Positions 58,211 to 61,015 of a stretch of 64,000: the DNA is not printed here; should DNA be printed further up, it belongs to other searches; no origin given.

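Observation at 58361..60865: AT-rich orphan 834-aa protein with zinc ribbon plus PD-(D/E)xK-like C-terminus, wedged between an RM-like module and defence-gene debris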

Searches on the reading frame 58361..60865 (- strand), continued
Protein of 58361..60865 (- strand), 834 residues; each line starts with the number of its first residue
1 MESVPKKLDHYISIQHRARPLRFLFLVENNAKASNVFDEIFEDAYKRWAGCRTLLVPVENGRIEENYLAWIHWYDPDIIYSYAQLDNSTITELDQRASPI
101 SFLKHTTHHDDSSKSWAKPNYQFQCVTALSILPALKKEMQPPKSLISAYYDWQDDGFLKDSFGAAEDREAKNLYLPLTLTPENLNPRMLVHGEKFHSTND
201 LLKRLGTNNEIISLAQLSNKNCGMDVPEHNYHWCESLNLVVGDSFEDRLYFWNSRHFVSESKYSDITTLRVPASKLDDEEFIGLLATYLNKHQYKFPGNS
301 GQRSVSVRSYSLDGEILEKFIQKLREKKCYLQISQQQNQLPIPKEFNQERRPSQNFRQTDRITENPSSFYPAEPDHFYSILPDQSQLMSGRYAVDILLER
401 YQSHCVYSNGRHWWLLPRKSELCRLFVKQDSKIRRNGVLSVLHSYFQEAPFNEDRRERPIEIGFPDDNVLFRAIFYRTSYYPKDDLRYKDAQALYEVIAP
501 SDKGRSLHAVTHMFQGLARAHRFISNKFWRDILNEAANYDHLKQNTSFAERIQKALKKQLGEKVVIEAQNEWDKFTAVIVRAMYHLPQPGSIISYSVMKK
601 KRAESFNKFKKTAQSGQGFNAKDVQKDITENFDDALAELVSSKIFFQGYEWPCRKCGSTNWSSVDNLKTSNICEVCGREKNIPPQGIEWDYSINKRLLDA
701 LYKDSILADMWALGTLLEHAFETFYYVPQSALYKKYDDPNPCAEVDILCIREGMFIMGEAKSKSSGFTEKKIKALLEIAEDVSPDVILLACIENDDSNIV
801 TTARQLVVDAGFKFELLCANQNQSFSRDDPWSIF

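Call 32: predict_structure(alignment_id=A1)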
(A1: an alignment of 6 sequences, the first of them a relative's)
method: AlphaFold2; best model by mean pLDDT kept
length: 834 residues; sequences in the alignment: 6
mean_pLDDT: 59.3   pTM: 0.41
mean pLDDT of the five models: 59.3, 58.1, 57.2, 52.7, 51.1
residues with pLDDT >= 90: 14; 70-90: 335; 50-70: 183; < 50: 302
segments of 3 or more residues with pLDDT < 50: 1-20, 107-117, 122-152, 166-192, 218-234, 258-265, 294-301, 344-497, 540-545, 584-589, 721-723, 821-828
pLDDT, mean of each block of 10 residues (from residue 1): 28 30 79 78 64 79 80 69 82 64 53 48 38 32 42 65 52 31 34 61 69 52 32 59 87 61 55 88 86 50 74 86 81 70 42 24 25 26 24 23 26 26 31 33 30 33 32 32 35 45 76 77 81 68 52 69 64 69 47 80 76 62 69 80 80 73 61 74 66 80 84 84 58 56 72 74 86 82 78 82 89 83 48 51
secondary structure, 60 per line:
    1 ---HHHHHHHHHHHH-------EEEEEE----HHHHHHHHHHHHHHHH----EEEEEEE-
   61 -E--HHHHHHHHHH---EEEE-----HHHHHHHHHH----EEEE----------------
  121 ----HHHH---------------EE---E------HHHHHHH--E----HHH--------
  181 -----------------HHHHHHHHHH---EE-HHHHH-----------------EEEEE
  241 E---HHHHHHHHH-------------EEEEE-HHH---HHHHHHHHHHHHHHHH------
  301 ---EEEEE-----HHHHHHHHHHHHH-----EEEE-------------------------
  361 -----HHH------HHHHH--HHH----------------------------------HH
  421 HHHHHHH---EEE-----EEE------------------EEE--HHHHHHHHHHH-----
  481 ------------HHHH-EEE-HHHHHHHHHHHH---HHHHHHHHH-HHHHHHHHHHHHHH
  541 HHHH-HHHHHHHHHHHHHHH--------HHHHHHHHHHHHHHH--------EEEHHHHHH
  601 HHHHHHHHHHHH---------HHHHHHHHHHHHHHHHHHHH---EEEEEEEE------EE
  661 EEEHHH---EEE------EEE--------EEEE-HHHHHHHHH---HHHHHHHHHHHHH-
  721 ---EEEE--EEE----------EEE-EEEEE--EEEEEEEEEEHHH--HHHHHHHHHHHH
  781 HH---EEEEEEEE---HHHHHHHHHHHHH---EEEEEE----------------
elements in order (helices of 4 or more, strands of 3 or more residues): H4-15 E23-28 H33-48 E53-59 H65-74 E78-81 H87-96 E101-104 H125-128 H156-162 H198-207 H214-218 E236-241 H245-253 E267-271 H279-294 E304-308 H314-326 E332-335 H375-379 H419-427 E431-433 E439-441 E460-462 H465-475 H493-496 E498-500 H502-513 H517-525 H527-544 H546-560 H569-583 E592-594 H595-612 H622-641 E645-652 E659-663 E670-672 E679-681 E690-693 H695-703 H707-719 E724-727 E730-732 E743-745 E747-751 E754-763 H769-782 E786-793 H797-809 E813-818

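Call 33: search_protein_families(library=pfam, alignment_id=A3, max_evalue=0.01)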
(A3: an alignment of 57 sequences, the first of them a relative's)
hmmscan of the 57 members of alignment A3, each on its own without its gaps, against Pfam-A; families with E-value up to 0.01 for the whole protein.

A. member 1, P0001 (834 aa): 0 families

B. families by the number of members that match (of 57 scanned): 4 families
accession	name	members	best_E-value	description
PF15135.11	UPF0515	2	0.0058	Uncharacterised protein UPF0515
PF08378.17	NERD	1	4.8e-05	Nuclease-related domain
PF13963.11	Transpos_assoc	1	0.0027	Transposase-associated domain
PF23145.1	Zf_2nd_IFT121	1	0.0099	IFT121, second zinc finger domain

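Call 34: find_homologous_proteins(query=A3, max_evalue=1e-10)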
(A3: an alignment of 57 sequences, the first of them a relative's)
Query A3 (57 sequences) (834 aa, profile of the alignment): 6 proteins with E <= 1e-10 among 6989 candidates.
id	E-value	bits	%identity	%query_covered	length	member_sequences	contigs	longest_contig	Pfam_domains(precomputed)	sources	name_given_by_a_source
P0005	2.6e-286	970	26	98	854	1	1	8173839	-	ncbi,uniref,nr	ncbi:hypothetical protein [Bradyrhizobium nitroreducens]|uniref:hypothetical protein n=1 Tax=Bradyrh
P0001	1.0e-257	876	100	100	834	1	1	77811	-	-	-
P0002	3.9e-241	821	38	96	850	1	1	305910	-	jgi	jgi:hypothetical protein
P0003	8.4e-241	820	38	99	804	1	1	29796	-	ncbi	-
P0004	3.1e-238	811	36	100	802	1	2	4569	-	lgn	-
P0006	6.8e-104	367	27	70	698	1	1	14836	-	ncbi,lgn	-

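Call 39: fold_search(model_id=the predicted structure, library=pdb)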
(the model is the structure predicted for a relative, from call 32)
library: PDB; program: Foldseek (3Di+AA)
matches with E <= 10: 844; with E <= 0.001: 0
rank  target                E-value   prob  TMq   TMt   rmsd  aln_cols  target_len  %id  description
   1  5ie2_A                2.0e-03  0.91  0.13  0.18  16.0       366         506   10  Crystal structure of a plant enzyme (released 2016-12-07)
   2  5ie3_A                2.2e-03  0.90  0.13  0.19  16.4       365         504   12  Crystal structure of a plant enzyme (released 2016-12-07)
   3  8q3y_A                3.4e-03  0.77  0.14  0.23  24.5       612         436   11  Crystal structure of apo Can2 from Thermoanaerobacter brockii (released 2023-11-22)
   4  5j72_A                8.2e-03  0.82  0.13  0.15  17.9       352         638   10  Cwp6 from Clostridium difficile (released 2017-02-08)
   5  8bao_A                1.4e-02  0.98  0.13  0.27  13.1       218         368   12  Dysgonamonadaceae bacterium CRISPR ancillary nuclease 2 (released 2022-11-30)
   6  6ihk_B                1.5e-02  0.44  0.11  0.15  17.9       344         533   10  Structure of MMPA CoA ligase in complex with ADP (released 2019-07-03)
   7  1ult_B                2.0e-02  0.44  0.11  0.17  18.2       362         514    8  Crystal structure of tt0168 from Thermus thermophilus HB8 (released 2004-07-27)
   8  6k4d                  3.6e-02  0.23  0.10  0.14  16.0       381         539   10  Ancestral luciferase AncLamp in complex with ATP and D-luciferin (released 2020-05-27)
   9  7r7e_A                4.0e-02  0.41  0.12  0.16  16.5       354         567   10  Synechococcus Olefin Synthase FAAL domain in complex with AMP and pyrophosphate (released 2022-07-06)
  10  6ijb_B                4.0e-02  0.30  0.11  0.16  18.7       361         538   11  Structure of 3-methylmercaptopropionate CoA ligase mutant K523A in complex with AMP and MMPA (released 2019-07-03)
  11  5gz2                  4.0e-02  0.21  0.10  0.15  16.5       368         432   10  luciferase complex with 7-cy-L (released 2017-09-27)
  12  1ult_A                4.4e-02  0.28  0.11  0.15  17.5       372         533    7  Crystal structure of tt0168 from Thermus thermophilus HB8 (released 2004-07-27)
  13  3t5a                  4.4e-02  0.23  0.10  0.16  18.2       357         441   10  Crystal structure of N-terminal domain of FAAL28 G330W mutant from Mycobacterium tuberculosis (released 2012-01-25)
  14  5gyz                  4.7e-02  0.23  0.10  0.16  15.8       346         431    9  luciferase AMP/7-cy-L complex (released 2017-09-27)
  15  5x4j                  4.9e-02  0.94  0.09  0.14  13.4       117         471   13  The crystal structure of Pyrococcus furiosus RecJ (Zn-soaking) (released 2018-02-14)
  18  1xmx                  5.8e-02  0.77  0.12  0.24  12.4       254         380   10  Crystal structure of protein VC1899 from Vibrio cholerae (released 2004-11-16)
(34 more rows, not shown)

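Call 47: search_protein_families(library=pfam, alignment_id=A4, max_evalue=0.0001)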
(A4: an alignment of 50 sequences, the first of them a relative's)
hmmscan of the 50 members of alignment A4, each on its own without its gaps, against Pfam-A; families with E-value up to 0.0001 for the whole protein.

A. member 1, L014:9237-9968:+ (244 aa): 1 family
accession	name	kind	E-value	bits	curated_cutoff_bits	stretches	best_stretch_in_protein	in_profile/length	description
PF01863.23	YgjP-like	-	1.1e-46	159.9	26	1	23-233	2-206/207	YgjP-like, metallopeptidase domain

B. families by the number of members that match (of 50 scanned): 60 families (the first 25 are shown)
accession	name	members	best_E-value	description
PF00589.27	Phage_integrase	2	1.9e-25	Phage integrase family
PF02867.20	Ribonuc_red_lgC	1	2.4e-128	Ribonucleotide reductase, barrel domain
PF18766.7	SWI2_SNF2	1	2e-70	SWI2/SNF2 ATPase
PF02586.19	SRAP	1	9.6e-68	SOS response associated peptidase (SRAP)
PF00005.33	ABC_tran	1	6.2e-56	ABC transporter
PF07494.17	Reg_prop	1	6.7e-56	Two component regulator propeller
PF13610.12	DDE_Tnp_IS240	1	1.4e-50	DDE domain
PF00484.24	Pro_CA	1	1.9e-47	Carbonic anhydrase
PF01863.23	YgjP-like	1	1.1e-46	YgjP-like, metallopeptidase domain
PF00072.30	Response_reg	1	3e-44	Response regulator receiver domain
PF20720.3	nSTAND3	1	1.7e-42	Novel STAND NTPase 3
PF02321.23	OEP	1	1.8e-40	Outer membrane efflux protein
PF04313.20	HSDR_N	1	1.2e-39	Type I restriction enzyme R protein N terminus (HSDR_N)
PF00239.26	Resolvase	1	5.4e-38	Resolvase, N terminal domain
PF02913.24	FAD-oxidase_C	1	1.6e-36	FAD linked oxidases, C-terminal domain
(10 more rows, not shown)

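Call 48: search_protein_families(library=padloc, alignment_id=A4, max_evalue=0.00001)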
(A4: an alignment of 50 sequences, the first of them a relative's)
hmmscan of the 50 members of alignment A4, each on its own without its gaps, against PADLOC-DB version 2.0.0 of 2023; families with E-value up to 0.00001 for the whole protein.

A. member 1, L014:9237-9968:+ (244 aa): 0 families

B. families by the number of members that match (of 50 scanned): 49 families (the first 25 are shown)
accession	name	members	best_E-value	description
PDLC04140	mad8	2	5.2e-19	mads_8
PDLC05079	PDC-S73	1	9e-147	-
PDLC03040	REase_I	1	1.1e-138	Type I restriction enzyme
PDLC03044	REase_I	1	1e-84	Type I restriction enzyme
PDLC03041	REase_I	1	7.4e-84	Type I restriction enzyme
PDLC03963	SoFic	1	5.2e-67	-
PDLC03048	REase_I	1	4.1e-64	Type I restriction enzyme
PDLC04135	mad3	1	4.5e-55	mads_3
PDLC02400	Aga_TIR-PNTD1-PNTD2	1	5.3e-44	Class I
PDLC04790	PDC-S01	1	1e-43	-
PDLC04789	PDC-S01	1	4.8e-41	-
PDLC02416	Aga_REase-TIR-PNTD1-PNTD2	1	1.6e-33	Class I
PDLC03046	REase_I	1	9.3e-28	Type I restriction enzyme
PDLC04787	PDC-S01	1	7e-26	-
PDLC03045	REase_I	1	1.1e-23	Type I restriction enzyme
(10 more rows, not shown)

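Call 49: predict_structure(alignment_id=A3)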
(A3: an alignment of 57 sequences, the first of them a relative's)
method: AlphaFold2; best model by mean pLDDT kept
length: 834 residues; sequences in the alignment: 57
mean_pLDDT: 90.6   pTM: 0.88
mean pLDDT of the five models: 90.6, 89.7, 89.3, 88.7, 88.2
residues with pLDDT >= 90: 584; 70-90: 218; 50-70: 29; < 50: 3
segments of 3 or more residues with pLDDT < 50: none
pLDDT, mean of each block of 10 residues (from residue 1): 79 96 98 95 97 97 96 97 97 94 93 90 95 84 85 92 87 90 90 95 93 93 81 90 96 91 79 97 97 85 90 96 96 88 81 87 95 94 92 96 85 94 94 96 88 82 94 89 89 89 96 94 94 81 70 87 84 84 63 91 93 87 89 94 93 91 89 92 86 91 91 96 95 95 97 97 93 96 96 90 91 93 86 82
secondary structure, 60 per line:
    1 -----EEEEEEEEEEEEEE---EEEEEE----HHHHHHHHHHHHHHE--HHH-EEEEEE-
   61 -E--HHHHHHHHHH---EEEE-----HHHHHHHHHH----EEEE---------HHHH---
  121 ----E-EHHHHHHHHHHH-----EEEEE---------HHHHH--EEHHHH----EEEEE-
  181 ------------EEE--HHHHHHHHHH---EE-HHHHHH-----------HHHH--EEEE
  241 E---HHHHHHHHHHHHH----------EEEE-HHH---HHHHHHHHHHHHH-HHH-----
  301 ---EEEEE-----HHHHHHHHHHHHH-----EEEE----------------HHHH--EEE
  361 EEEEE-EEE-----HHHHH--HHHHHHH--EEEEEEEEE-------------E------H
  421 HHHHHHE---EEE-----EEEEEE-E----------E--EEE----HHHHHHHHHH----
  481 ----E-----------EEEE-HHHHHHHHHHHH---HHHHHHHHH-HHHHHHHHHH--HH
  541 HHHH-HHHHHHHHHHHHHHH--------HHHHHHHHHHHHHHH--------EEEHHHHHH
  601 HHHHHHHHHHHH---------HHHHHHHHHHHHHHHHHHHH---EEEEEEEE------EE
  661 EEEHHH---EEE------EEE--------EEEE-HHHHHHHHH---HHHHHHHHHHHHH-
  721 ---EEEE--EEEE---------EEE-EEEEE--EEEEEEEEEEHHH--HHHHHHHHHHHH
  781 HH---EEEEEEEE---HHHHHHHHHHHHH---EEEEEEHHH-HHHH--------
elements in order (helices of 4 or more, strands of 3 or more residues): E6-19 E23-28 H33-46 E54-59 H65-74 E78-81 H87-96 E101-104 H114-117 H128-138 E144-148 H158-162 H167-170 E175-179 E193-195 H198-207 H214-219 H231-234 E237-241 H245-257 E268-271 H279-291 E304-308 H314-326 E332-335 H352-355 E358-365 E367-369 H375-379 H382-388 E391-399 H420-426 E431-433 E439-444 E460-462 H467-476 E497-500 H502-513 H517-525 H527-536 H539-544 H546-560 H569-583 E592-594 H595-612 H622-641 E645-652 E659-663 E670-672 E679-681 E690-693 H695-703 H707-719 E724-727 E730-733 E743-745 E747-751 E754-763 H769-782 E786-793 H797-809 E813-818 H823-826

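Call 52: search_protein_families(library=padloc, proteins=[L017:1428-6674:-, L017:7253-9736:+, L010:5692-7986:-, L010:2297-2959:+, L012:12907-14583:-, L013:7353-8678:-, L013:11876-13225:-, L015:4572-6068:-, L009:7567-8805:+, L020:8206-9885:-], max_evalue=0.00001)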
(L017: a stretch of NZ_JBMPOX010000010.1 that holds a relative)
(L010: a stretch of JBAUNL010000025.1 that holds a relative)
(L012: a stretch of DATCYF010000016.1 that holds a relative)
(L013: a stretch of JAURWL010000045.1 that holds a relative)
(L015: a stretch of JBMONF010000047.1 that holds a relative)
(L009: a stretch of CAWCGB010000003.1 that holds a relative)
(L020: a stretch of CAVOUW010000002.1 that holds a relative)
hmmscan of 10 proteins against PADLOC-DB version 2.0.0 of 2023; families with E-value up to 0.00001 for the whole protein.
L017:1428-6674:- (1749 aa): 2 families
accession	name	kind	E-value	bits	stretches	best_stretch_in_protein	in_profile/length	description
PDLC00405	SduA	-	1.4e-09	35.9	1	1406-1470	7-71/323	DUF4263 domain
PDLC04725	PDC-M60B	-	6.2e-06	24.1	0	1406-1463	4-63/158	-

L017:7253-9736:+ (828 aa): 0 families

L010:5692-7986:- (765 aa): 4 families
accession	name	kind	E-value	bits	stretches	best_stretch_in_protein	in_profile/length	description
PDLC05079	PDC-S73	-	9e-147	489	1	1-758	1-750/752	-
PDLC02400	Aga_TIR-PNTD1-PNTD2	-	5.3e-44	148.5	1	3-181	2-178/639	Class I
PDLC02416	Aga_REase-TIR-PNTD1-PNTD2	-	1.6e-33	114.2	1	3-174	2-139/572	Class I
PDLC04140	mad8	-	3e-07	28.3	1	188-313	26-101/314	mads_8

L010:2297-2959:+ (221 aa): 0 families

L012:12907-14583:- (559 aa): 16 families
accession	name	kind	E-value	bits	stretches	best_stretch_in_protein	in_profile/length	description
PDLC04135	mad3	-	4.5e-55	185.7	4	159-238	254-339/374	mads_3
PDLC04140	mad8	-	5.2e-19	66.9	2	24-223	17-234/314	mads_8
PDLC02980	AriA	-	4.1e-18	64.4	0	165-227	236-304/304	-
PDLC04164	AriA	-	1.1e-12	46.1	1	38-222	31-232/253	-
PDLC04892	PDC-S06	-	7e-11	39.1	0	167-228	614-680/843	-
PDLC02914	ATPase-Toprim_I-B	-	2.1e-09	35.1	0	167-223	185-245/443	-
PDLC04213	HEC-02A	-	2.3e-09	35.3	0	23-72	13-61/337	-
PDLC02335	AbiLi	-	1.5e-08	32.1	0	37-55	79-97/326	AbiLi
PDLC04541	PDC-M25A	-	4e-08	30.8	0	38-55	25-42/380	-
PDLC00102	GajA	-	1e-07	28.9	0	182-227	285-332/532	AAA ATPase domain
PDLC00098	GajA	-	1.6e-07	28.4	0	451-514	270-338/534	AAA ATPase domain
PDLC04182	HEC-01A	-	9e-07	26.2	0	356-371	34-49/406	-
PDLC00290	PtuA1|PtuA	-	1.1e-06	26.3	0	24-55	14-44/414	AAA ATPase domain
PDLC00062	GajA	-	1.4e-06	25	0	186-229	304-347/639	AAA ATPase domain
PDLC03878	NsnB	-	5.4e-06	24.4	0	38-62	25-49/345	-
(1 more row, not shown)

L013:7353-8678:- (442 aa): 0 families

L013:11876-13225:- (450 aa): 0 families

L015:4572-6068:- (499 aa): 0 families

L009:7567-8805:+ (413 aa): 0 families

L020:8206-9885:- (560 aa): 0 families
